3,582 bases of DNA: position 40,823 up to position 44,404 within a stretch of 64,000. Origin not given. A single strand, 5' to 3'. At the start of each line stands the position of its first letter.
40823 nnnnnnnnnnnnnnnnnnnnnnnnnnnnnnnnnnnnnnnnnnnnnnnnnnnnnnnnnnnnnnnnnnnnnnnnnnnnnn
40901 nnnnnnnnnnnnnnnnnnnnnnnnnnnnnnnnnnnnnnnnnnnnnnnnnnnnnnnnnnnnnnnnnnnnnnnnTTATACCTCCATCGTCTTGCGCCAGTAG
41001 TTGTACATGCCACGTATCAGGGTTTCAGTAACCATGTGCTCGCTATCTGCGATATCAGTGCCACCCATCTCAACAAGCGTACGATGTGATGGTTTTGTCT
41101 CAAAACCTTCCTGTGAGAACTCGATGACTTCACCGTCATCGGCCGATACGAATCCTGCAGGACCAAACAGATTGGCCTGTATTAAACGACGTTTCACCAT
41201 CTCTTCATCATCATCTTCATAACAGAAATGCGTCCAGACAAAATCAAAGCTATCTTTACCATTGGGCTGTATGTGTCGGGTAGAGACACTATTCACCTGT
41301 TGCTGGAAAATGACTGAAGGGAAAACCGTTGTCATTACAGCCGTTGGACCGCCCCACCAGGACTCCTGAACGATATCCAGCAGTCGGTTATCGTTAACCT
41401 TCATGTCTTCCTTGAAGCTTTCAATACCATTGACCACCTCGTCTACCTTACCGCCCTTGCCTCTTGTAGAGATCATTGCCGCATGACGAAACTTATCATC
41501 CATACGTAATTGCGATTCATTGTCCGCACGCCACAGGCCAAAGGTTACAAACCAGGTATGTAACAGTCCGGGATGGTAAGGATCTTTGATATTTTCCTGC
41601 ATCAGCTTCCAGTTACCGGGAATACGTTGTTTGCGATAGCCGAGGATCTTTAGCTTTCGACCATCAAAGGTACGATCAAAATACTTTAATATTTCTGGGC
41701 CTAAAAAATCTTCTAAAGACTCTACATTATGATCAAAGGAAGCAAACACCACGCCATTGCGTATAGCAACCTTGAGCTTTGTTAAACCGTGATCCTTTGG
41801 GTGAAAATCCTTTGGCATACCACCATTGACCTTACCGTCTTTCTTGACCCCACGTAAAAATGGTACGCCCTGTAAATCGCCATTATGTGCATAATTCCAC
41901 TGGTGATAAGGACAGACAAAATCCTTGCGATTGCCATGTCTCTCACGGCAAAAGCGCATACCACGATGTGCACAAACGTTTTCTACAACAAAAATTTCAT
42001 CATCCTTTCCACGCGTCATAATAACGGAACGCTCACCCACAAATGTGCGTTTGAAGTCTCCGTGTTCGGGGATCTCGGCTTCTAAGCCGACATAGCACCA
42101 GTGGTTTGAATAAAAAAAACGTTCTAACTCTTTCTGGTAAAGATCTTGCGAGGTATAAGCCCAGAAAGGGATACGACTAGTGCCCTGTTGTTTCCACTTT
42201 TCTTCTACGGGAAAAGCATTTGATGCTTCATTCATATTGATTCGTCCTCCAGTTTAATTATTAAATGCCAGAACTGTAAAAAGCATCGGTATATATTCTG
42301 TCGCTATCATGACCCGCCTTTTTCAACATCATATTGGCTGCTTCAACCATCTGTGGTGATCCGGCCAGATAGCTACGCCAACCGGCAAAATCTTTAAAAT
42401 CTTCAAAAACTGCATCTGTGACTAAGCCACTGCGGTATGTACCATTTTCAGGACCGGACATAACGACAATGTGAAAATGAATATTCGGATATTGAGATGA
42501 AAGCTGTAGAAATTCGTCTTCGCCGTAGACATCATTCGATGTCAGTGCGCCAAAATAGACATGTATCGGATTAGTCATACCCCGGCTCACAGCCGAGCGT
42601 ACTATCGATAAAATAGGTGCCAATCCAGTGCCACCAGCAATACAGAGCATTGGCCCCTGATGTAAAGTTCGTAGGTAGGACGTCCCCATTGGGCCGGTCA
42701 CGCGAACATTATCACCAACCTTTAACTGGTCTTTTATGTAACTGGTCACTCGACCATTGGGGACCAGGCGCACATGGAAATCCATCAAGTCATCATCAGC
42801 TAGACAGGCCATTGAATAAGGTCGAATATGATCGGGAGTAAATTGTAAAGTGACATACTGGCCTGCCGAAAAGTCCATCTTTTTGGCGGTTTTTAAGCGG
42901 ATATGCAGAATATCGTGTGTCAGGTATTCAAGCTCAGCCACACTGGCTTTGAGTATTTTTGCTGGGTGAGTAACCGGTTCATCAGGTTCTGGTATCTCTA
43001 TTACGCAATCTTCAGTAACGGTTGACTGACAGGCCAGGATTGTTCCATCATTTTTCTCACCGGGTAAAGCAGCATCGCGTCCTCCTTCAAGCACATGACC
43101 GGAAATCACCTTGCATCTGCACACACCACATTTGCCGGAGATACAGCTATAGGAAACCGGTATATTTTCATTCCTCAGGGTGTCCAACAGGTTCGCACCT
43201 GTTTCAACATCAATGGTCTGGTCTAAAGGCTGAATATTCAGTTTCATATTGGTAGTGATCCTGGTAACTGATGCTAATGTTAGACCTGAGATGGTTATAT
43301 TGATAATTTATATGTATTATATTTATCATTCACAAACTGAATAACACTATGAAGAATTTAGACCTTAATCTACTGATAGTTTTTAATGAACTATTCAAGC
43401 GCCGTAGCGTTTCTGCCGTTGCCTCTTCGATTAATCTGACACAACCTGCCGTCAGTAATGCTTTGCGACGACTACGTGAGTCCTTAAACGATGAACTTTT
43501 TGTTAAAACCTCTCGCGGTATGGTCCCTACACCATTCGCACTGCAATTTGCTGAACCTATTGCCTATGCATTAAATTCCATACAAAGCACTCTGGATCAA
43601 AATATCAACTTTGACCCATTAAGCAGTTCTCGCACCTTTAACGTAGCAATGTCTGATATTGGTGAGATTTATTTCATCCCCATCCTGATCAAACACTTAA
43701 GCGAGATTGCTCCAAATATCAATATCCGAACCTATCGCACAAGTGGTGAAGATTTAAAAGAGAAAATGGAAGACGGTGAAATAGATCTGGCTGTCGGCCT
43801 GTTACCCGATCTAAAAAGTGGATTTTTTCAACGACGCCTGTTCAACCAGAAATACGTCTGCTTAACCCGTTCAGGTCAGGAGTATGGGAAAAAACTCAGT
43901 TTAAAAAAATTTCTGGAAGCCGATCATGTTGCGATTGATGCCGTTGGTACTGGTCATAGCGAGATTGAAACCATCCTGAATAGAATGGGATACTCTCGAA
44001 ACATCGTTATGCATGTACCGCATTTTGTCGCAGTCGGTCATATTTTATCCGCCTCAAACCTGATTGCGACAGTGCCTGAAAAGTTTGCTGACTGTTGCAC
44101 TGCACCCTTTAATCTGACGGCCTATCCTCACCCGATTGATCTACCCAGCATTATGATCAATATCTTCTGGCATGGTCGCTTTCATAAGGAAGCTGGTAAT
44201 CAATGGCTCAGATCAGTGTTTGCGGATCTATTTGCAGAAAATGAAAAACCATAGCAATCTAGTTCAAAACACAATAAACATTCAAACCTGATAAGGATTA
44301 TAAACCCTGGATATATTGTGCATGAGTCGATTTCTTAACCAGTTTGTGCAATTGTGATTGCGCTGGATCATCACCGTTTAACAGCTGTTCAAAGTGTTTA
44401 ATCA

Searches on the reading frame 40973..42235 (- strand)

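Call 59: search_protein_families(library=pfam, proteins=[window:40973-42235:-])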
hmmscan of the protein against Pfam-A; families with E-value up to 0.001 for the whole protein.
window:40973-42235:- (420 aa): 2 families
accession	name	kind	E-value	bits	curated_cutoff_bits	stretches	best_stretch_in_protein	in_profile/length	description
PF00355.32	Rieske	-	3.1e-17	62.7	20.3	1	45-130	1-84/88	Rieske [2Fe-2S] domain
PF00848.25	Ring_hydroxyl_A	-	1.1e-13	52.1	24.9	1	200-419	9-207/208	Ring hydroxylating alpha subunit (catalytic domain)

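Call 81: search_protein_families(library=ncbifam, proteins=[window:40973-42235:-], max_evalue=1e-10)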
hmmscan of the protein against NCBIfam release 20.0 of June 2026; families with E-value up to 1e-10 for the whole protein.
window:40973-42235:- (420 aa): 5 families
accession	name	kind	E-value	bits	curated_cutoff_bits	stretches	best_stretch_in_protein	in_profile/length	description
NF041684.1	ant_diox_AndAc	equivalog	7.8e-110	367.3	750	1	10-419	11-417/418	anthranilate 1,2-dioxygenase large subunit AndAc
NF042946.1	3PPDioc_HcaE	equivalog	1.3e-40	139.8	830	1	21-241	15-229/450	3-phenylpropionate/cinnamic acid dioxygenase subunit alpha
NF058607.1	GlBtMonoOxGbcA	equivalog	9.4e-34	116.5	670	1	20-251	31-246/420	glycine betaine monooxygenase oxygenase subunit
TIGR03229.1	benzo_1_2_benA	equivalog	9.2e-33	113.7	780.95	1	14-238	8-227/433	benzoate 1,2-dioxygenase large subunit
TIGR03228.1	anthran_1_2_A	equivalog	6.8e-28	97.6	671.9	1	16-236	10-223/438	anthranilate 1,2-dioxygenase large subunit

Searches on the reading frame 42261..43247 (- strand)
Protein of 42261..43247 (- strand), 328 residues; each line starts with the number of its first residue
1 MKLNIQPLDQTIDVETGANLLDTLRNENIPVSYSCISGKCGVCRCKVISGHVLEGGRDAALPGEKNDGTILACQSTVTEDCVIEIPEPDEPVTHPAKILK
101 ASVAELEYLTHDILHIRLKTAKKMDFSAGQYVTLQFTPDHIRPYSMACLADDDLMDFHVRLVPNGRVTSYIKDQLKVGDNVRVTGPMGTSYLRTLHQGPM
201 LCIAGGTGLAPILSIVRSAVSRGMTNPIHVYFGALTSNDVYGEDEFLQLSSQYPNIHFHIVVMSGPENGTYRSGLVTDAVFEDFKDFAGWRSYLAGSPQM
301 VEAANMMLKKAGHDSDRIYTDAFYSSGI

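Call 59: search_protein_families(library=pfam, proteins=[window:42261-43247:-])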
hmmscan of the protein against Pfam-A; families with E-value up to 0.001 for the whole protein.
window:42261-43247:- (328 aa): 4 families
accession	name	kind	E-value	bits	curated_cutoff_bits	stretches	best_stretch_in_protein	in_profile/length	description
PF00175.26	NAD_binding_1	-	3.6e-17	63.4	22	1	203-304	2-107/109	Oxidoreductase NAD-binding domain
PF00111.32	Fer2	-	1.6e-15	57.2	21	1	4-78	2-77/77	2Fe-2S iron-sulfur cluster binding domain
PF00970.30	FAD_binding_6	-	4.6e-14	53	21.1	1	103-190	4-97/99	Oxidoreductase FAD-binding domain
PF08022.18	FAD_binding_8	-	5.5e-05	23.7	22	1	100-175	3-82/109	FAD-binding domain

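Call 81: search_protein_families(library=ncbifam, proteins=[window:42261-43247:-], max_evalue=1e-10)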
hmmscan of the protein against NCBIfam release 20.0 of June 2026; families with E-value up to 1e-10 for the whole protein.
window:42261-43247:- (328 aa): 16 families
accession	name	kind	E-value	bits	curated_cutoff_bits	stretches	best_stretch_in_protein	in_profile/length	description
NF040810.1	BenC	equivalog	1e-56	192.5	430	1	11-325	14-332/333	benzoate 1,2-dioxygenase electron transfer component BenC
NF045803.1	MethMoxFADbindMmoC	equivalog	3.4e-52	177.3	500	1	12-326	16-343/343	aromatic/alkene monooxygenase hydroxylase FAD-binding subunit MmoC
NF005963.0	PRK08051.1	equivalog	2.5e-45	154.6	230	1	98-323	3-230/233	NAD(P)H-flavin reductase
NF008822.0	PRK11872.1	equivalog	7.6e-43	146.8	402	1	12-326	17-338/341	anthranilate 1,2-dioxygenase electron transfer component AntC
NF052252.1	flav_redu_LuxG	exception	2e-41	141.7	340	1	101-323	3-229/232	flavin mononucleotide reductase LuxG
NF004317.0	PRK05713.1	equivalog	2.4e-40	138.7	338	1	9-323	8-308/312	iron-sulfur-binding ferredoxin reductase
TIGR01941.1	nqrF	equivalog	4.3e-35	121.4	295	2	161-323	236-403/405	NADH:ubiquinone reductase (Na(+)-transporting) subunit F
NF007964.0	PRK10684.1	equivalog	4.5e-32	111.3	383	1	101-325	12-239/333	NADH oxidoreductase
TIGR02160.1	PA_CoA_Oxy5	hypoth_equivalog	1.2e-27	96.6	420.8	1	102-325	5-243/352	1,2-phenylacetyl-CoA epoxidase subunit PaaE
NF009805.0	PRK13289.1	equivalog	8.9e-22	77.6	432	1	124-323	183-392/399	NO-inducible flavohemoprotein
NF058606.1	GlBtMonoRdsGbcB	equivalog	1.1e-21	77.2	500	1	126-323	43-247/362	glycine betaine monooxygenase reductase subunit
TIGR02911.1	sulfite_red_B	equivalog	9.5e-16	57.7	288.6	1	107-321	12-222/261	anaerobic sulfite reductase subunit AsrB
NF006220.0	PRK08345.1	subfamily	3.3e-14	52.8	395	1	93-320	10-248/294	cytochrome-c3 hydrogenase subunit gamma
NF040756.1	corr_regen_AcsV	exception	6.8e-13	47.9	800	1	4-105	3-105/632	corrinoid activation/regeneration protein AcsV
NF040830.1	sulfhyd_ShyC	equivalog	3e-12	46.3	600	1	115-253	28-164/288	NAD(P)-dependent hydrogenase/sulfhydrogenase 2 subunit gamma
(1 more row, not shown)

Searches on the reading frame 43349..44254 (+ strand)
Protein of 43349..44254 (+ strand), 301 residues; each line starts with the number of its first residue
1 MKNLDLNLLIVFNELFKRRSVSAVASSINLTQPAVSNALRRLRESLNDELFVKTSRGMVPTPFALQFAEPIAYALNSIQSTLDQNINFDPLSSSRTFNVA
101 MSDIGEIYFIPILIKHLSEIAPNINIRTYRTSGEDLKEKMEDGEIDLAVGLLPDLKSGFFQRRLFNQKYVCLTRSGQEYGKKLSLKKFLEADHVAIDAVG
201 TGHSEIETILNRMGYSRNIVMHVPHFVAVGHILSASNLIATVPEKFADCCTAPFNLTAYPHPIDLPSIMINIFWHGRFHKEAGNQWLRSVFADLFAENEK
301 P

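Call 59: search_protein_families(library=pfam, proteins=[window:43349-44254:+])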
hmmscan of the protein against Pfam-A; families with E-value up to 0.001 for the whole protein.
window:43349-44254:+ (301 aa): 2 families
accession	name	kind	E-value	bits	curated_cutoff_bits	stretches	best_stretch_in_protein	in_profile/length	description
PF03466.25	LysR_substrate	-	3.3e-17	63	28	1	94-291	5-204/209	LysR substrate binding domain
PF00126.33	HTH_1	-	2.2e-15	56.8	26.6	1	6-64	1-59/60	Bacterial regulatory helix-turn-helix protein, lysR family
